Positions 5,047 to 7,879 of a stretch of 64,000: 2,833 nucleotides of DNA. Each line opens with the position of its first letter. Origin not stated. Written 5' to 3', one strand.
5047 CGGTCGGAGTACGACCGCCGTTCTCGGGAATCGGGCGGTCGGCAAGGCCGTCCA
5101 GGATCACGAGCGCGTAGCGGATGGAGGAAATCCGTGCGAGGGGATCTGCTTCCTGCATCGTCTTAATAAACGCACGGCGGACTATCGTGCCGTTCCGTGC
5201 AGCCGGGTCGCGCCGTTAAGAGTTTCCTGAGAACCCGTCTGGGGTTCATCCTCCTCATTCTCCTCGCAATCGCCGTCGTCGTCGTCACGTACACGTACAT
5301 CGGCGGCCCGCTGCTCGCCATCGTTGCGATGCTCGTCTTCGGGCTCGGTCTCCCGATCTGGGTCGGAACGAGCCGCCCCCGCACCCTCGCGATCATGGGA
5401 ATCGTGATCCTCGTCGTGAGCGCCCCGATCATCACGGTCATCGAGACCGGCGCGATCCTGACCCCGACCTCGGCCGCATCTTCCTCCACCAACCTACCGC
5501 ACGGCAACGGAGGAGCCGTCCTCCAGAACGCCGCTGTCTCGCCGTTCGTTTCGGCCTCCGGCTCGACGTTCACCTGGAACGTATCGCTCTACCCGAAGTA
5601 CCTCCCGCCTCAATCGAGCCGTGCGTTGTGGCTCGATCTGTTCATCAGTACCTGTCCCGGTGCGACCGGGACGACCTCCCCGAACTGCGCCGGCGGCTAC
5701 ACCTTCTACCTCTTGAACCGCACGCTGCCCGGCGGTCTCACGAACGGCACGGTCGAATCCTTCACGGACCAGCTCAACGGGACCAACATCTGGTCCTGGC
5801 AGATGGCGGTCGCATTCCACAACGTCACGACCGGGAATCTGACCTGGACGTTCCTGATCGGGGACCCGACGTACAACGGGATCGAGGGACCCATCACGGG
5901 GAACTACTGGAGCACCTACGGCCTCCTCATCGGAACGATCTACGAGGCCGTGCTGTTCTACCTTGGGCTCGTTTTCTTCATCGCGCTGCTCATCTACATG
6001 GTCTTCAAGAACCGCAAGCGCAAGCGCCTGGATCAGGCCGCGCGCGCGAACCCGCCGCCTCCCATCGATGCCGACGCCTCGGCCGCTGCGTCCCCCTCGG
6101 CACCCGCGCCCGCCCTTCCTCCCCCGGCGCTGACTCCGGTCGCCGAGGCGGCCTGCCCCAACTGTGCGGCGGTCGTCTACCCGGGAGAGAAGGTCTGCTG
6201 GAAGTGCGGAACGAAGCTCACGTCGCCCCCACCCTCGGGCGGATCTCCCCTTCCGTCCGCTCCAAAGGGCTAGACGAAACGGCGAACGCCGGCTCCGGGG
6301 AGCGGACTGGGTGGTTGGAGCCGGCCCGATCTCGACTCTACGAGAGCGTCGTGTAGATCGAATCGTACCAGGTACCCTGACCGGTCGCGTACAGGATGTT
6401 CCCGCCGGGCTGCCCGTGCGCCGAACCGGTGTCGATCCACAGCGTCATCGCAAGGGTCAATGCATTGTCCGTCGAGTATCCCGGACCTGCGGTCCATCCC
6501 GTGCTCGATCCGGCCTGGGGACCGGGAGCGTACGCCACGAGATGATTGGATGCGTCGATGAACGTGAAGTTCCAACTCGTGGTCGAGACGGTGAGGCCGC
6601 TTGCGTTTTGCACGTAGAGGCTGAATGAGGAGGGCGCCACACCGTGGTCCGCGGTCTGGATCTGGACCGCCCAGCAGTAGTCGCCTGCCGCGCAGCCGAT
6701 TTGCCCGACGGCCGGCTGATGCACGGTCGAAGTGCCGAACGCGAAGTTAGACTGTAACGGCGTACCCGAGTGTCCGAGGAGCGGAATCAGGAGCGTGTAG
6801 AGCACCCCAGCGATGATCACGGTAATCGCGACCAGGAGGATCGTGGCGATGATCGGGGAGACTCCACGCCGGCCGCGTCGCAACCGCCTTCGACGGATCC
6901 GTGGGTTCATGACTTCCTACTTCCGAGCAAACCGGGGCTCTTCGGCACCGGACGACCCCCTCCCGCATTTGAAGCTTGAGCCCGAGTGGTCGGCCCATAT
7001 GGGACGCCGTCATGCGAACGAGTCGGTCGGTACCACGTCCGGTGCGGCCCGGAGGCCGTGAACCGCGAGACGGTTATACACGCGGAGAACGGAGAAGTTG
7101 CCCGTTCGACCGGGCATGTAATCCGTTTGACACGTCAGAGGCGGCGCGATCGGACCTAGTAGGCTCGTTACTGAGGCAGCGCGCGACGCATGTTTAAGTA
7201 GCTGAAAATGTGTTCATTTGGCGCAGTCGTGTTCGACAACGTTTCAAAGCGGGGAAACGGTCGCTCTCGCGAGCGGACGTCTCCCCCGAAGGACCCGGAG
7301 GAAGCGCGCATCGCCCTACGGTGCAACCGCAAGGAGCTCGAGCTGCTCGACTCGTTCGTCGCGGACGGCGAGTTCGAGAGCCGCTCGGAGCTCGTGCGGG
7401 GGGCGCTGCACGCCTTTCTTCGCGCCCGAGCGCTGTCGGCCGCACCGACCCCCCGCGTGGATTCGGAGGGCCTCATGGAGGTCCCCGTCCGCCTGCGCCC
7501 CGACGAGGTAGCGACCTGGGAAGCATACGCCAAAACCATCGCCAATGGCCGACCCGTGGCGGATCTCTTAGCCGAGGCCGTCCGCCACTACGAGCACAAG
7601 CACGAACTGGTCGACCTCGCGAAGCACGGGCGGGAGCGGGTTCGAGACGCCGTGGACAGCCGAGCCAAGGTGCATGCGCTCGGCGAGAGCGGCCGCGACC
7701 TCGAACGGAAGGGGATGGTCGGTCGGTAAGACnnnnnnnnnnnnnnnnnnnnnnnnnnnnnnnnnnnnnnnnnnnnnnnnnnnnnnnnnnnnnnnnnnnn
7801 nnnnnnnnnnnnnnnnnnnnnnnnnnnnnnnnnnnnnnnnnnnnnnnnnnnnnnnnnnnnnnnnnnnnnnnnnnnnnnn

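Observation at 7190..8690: Two-gene cassette: tandem RHH DNA-binding protein plus truncated FtsZ/tubulin-like GTPase, resembling a TubR/TubZ-like filament or segregation module with a different adaptor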

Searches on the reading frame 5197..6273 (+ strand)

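Call 75: search_protein_families(library=pfam, proteins=[window:5197-6273:+], max_evalue=10)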
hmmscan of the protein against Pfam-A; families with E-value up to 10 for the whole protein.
window:5197-6273:+ (358 aa): 10 families
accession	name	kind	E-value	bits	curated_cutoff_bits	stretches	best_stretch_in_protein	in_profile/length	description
PF13248.11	Zn_ribbon_3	-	8.5e-05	22.3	27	1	317-341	2-26/26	zinc-ribbon domain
PF12773.13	DZR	-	0.00084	19.9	27.3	1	320-342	1-23/45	Double zinc ribbon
PF13240.11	Zn_Ribbon_1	-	0.0025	18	25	1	320-341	2-23/23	zinc-ribbon domain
PF20864.3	Zn_ribbon_TEX13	-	0.026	14.8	17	1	319-337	2-20/20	Putative testis-expressed protein 13C, zinc finger domain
PF18912.6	DZR_2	-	0.041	14.1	27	1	316-341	20-46/56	Double zinc ribbon domain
PF05545.16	FixQ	-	0.044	14.2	29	1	241-283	3-43/49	Cbb3-type cytochrome oxidase component FixQ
PF06678.16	DUF1179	-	0.14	12.6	25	1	246-318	4-77/107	Protein of unknown function (DUF1179)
PF07695.17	7TMR-DISM_7TM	-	0.35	11.2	29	1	15-91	105-179/205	7TM diverse intracellular signalling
PF19762.4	DUF6249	-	2.8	8.4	33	1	252-283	4-35/104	Domain of unknown function (DUF6249)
PF09843.14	DUF2070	-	3.4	6.3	30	0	10-83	103-176/561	Predicted membrane protein (DUF2070)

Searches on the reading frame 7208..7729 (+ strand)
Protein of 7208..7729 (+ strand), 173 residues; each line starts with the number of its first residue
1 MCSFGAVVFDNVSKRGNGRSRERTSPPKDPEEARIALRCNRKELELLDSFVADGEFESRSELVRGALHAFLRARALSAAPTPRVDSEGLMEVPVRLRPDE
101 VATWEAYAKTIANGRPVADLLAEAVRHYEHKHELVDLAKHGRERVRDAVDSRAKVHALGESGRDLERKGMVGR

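Call 3: search_protein_families(library=pfam, proteins=[window:7208-7729:+], max_evalue=1)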
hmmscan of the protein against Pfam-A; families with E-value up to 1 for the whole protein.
window:7208-7729:+ (173 aa): 3 families
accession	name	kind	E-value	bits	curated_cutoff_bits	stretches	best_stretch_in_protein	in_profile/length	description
PF01402.27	RHH_1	-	0.00025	21.3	20.5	1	34-71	1-37/39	Ribbon-helix-helix protein, copG family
PF09957.15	VapB_antitoxin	-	0.028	14.8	23.4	0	55-75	20-40/47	Bacterial antitoxin of type II TA system, VapB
PF06348.16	DUF1059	-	0.061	14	21.1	1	113-149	18-54/56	Protein of unknown function (DUF1059)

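Call 4: search_protein_families(library=ncbifam, proteins=[window:7208-7729:+], max_evalue=1)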
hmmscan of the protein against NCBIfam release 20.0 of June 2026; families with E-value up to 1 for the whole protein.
window:7208-7729:+ (173 aa): 2 families
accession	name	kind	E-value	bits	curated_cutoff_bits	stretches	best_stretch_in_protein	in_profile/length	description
NF058555.1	TransRegCdrSHalo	equivalog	0.001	19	100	1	34-71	3-40/61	transcriptional regulator CdrS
NF048017.1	antitoxin_RelB_like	equivalog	0.09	13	50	1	95-148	1-52/70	type II toxin-antitoxin system RelB family antitoxin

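Call 27: find_homologous_proteins(query=window:7229-7729:+)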
Query window:7229-7729:+ (166 aa): 338 proteins with E <= 0.001 among 1077 candidates; the best 120 are listed.
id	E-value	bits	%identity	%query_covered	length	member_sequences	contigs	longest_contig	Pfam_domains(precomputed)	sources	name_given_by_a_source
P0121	3.6e-101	354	99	100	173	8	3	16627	-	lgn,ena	-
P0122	1.1e-97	342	96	100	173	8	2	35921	PF01402.28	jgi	jgi:Arc/MetJ-type ribon-helix-helix transcriptional regulator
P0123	6.9e-88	311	87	100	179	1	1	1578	-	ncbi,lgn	-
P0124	1.1e-82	294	82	100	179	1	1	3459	-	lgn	-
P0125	7.6e-82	291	89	89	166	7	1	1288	-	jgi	-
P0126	4.1e-58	214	64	100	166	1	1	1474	-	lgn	-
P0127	2.1e-56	208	63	100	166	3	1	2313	-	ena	-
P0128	6.4e-56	207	63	100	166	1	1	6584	-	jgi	jgi:Arc/MetJ-type ribon-helix-helix transcriptional regulator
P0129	1.9e-55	205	62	100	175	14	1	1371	-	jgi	-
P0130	3.7e-55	204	60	100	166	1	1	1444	-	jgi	-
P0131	4.5e-55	204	60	100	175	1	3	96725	-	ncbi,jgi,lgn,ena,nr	ncbi:MAG TPA: hypothetical protein VEK13_02265 [Thermoplasmata archaeon]|nr:hypothetical protein [Th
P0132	4.7e-55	204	61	100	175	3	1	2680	-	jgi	-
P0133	5.0e-55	204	62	100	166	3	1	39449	-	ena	-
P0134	5.2e-55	204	62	100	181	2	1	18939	PF01402.28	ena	-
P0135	5.6e-55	204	61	100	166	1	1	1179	-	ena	-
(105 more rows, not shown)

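Call 51: predict_structure(alignment_id=A2)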
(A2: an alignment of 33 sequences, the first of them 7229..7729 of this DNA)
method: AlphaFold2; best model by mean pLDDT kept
length: 166 residues; sequences in the alignment: 33
mean_pLDDT: 71.2   pTM: 0.34
mean pLDDT of the five models: 71.2, 68.7, 68.6, 68.2, 62.9
residues with pLDDT >= 90: 5; 70-90: 93; 50-70: 50; < 50: 18
segments of 3 or more residues with pLDDT < 50: 1-17
pLDDT, mean of each block of 10 residues (from residue 1): 39 46 66 82 81 83 71 65 78 90 88 84 74 72 65 62 59
secondary structure, 60 per line:
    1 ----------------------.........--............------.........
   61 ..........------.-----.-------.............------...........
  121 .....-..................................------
elements in order: H23-31 H34-45 H52-70 H91-103 H110-125 H127-160

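Call 61: search_protein_families(library=ncbifam, alignment_id=A2, max_evalue=0.1)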
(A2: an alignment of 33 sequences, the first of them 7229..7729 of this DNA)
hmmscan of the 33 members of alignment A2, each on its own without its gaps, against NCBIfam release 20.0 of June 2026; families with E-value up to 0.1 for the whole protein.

A. member 1, window:7229-7729:+ (166 aa): 2 families
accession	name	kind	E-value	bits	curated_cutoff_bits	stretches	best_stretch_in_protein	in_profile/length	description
NF058555.1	TransRegCdrSHalo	equivalog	0.00094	19.1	100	1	27-64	3-40/61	transcriptional regulator CdrS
NF048017.1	antitoxin_RelB_like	equivalog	0.08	13.2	50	0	88-141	1-52/70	type II toxin-antitoxin system RelB family antitoxin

B. families by the number of members that match (of 33 scanned): 5 families
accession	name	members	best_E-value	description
NF058555.1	TransRegCdrSHalo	33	2.7e-07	transcriptional regulator CdrS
TIGR02606.1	antidote_CC2985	27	0.0018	type II toxin-antitoxin system ParD family antitoxin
NF047839.1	PspM_Rv2743c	1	0.0051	phage shock envelope stress response protein PspM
NF003548.0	PRK05205.1-4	1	0.04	bifunctional pyr operon transcriptional regulator/uracil phosphoribosyltransferase PyrR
NF048017.1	antitoxin_RelB_like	1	0.08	type II toxin-antitoxin system RelB family antitoxin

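Call 62: search_protein_families(library=pfam, alignment_id=A2, max_evalue=0.1)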
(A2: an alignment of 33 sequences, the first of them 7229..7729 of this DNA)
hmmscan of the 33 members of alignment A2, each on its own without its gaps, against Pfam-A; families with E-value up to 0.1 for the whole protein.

A. member 1, window:7229-7729:+ (166 aa): 3 families
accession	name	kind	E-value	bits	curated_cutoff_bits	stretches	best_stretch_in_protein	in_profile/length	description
PF01402.27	RHH_1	-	0.00021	21.5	20.5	1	27-64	1-37/39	Ribbon-helix-helix protein, copG family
PF09957.15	VapB_antitoxin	-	0.025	14.9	23.4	0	48-68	20-40/47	Bacterial antitoxin of type II TA system, VapB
PF06348.16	DUF1059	-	0.058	14.1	21.1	0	106-142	18-54/56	Protein of unknown function (DUF1059)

B. families by the number of members that match (of 33 scanned): 10 families
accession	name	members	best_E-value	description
PF01402.27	RHH_1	30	5.6e-05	Ribbon-helix-helix protein, copG family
PF12860.13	PAS_7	16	0.0074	PAS fold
PF09957.15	VapB_antitoxin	14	0.0039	Bacterial antitoxin of type II TA system, VapB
PF19807.5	DUF6290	14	0.011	Family of unknown function (DUF6290)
PF17723.7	RHH_8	11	0.0026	Ribbon-Helix-Helix transcriptional regulator family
PF16859.10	TetR_C_11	2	0.028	Tetracyclin repressor-like, C-terminal domain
PF24861.2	SUS_N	2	0.04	Sucrose synthase N-terminal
PF21983.2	NikA-like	2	0.082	Mobilization protein NikA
PF04559.17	Herpes_UL17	1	0.019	Herpesvirus UL17 protein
PF06348.16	DUF1059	1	0.058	Protein of unknown function (DUF1059)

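Call 77: fold_search(model_id=the predicted structure, library=pdb)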
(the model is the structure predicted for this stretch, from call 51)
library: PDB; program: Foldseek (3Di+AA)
matches with E <= 10: 153; with E <= 0.001: 0
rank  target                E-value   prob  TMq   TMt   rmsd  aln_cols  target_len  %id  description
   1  7vp4_I                1.2e+00  0.25  0.21  0.46   5.5        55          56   18  Structure of a transcription factor and DNA complex (released 2022-10-19)
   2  7vp7_A                1.8e+00  0.18  0.21  0.45   5.4        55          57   18  Structure of a transcription factor and DNA complex (released 2022-10-19)
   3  9nzo_A                2.0e+00  0.03  0.14  0.06  15.4       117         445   14  Structure of Al3Cas12f State I (released 2026-04-08)
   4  5zkt_A                2.3e+00  0.16  0.21  0.48   4.5        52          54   15  Crystal structure of TCP domain of PCF6 in Oryza sativa (released 2019-03-27)
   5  9vfj_F                2.5e+00  0.05  0.15  0.15  15.4       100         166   16  PSI-LHCI of Euglena gracilis strain Z (released 2025-10-08)
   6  7vp5_J                2.7e+00  0.14  0.20  0.44   5.4        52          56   17  Structure of a transcription factor and DNA complex (released 2022-10-19)
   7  9nzr_A                2.7e+00  0.05  0.17  0.07  15.4       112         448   14  Structure of Al3Cas12f State II (released 2026-04-08)
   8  9edz_L                3.1e+00  0.11  0.10  0.08   6.0        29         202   17  HIV CA - GLFG peptide (4 mM) (released 2026-03-18)
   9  8ckx_D                3.1e+00  0.09  0.14  0.12   7.5        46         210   20  HIV-1 mature capsid hexamer next to pentamer (type I) from CA-IP6 CLPs (released 2023-04-26)
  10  6jgw_A                3.3e+00  0.07  0.22  0.27  12.0       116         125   14  Crystal structure of the transcriptional regulator CadR from P. putida in complex with DNA (released 2019-09-25)
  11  9pgu_C                3.6e+00  0.11  0.11  0.09   6.2        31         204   19  HIV Capsid Hexamer bound to Compound 40 (released 2025-10-08)
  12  9ee0_E                3.6e+00  0.11  0.11  0.09   6.5        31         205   19  HIV CA - GLFG peptide (9 mM) (released 2026-03-18)
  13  9edz_E                3.6e+00  0.10  0.10  0.08   6.1        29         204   17  HIV CA - GLFG peptide (4 mM) (released 2026-03-18)
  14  9ee2_L                3.6e+00  0.08  0.13  0.11   7.4        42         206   17  HIV CA - FSFG peptide (14 mM) (released 2026-03-18)
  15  9a6h_A                3.6e+00  0.06  0.19  0.05  22.9       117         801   12  Integrative model of MRPA-MRPD by crosslinking MS and deep learning (released 2024-09-18)
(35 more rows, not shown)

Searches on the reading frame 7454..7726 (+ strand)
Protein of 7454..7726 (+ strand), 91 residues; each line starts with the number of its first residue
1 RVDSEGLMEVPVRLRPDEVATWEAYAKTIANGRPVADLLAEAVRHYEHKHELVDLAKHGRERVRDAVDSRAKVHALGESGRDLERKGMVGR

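Call 75: search_protein_families(library=pfam, proteins=[window:7454-7726:+], max_evalue=10)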
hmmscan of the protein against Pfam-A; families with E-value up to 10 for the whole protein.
seq(91 aa): 3 families
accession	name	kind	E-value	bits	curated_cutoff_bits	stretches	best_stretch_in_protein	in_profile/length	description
PF06348.16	DUF1059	-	0.017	15.8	21.1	1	31-67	18-54/56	Protein of unknown function (DUF1059)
PF19955.5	EAD1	-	0.098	13.6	24.2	1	20-57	49-87/90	Effector-associated domain 1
PF01314.23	AFOR_C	-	0.2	11.2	27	1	13-74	157-220/385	Aldehyde ferredoxin oxidoreductase, domains 2 & 3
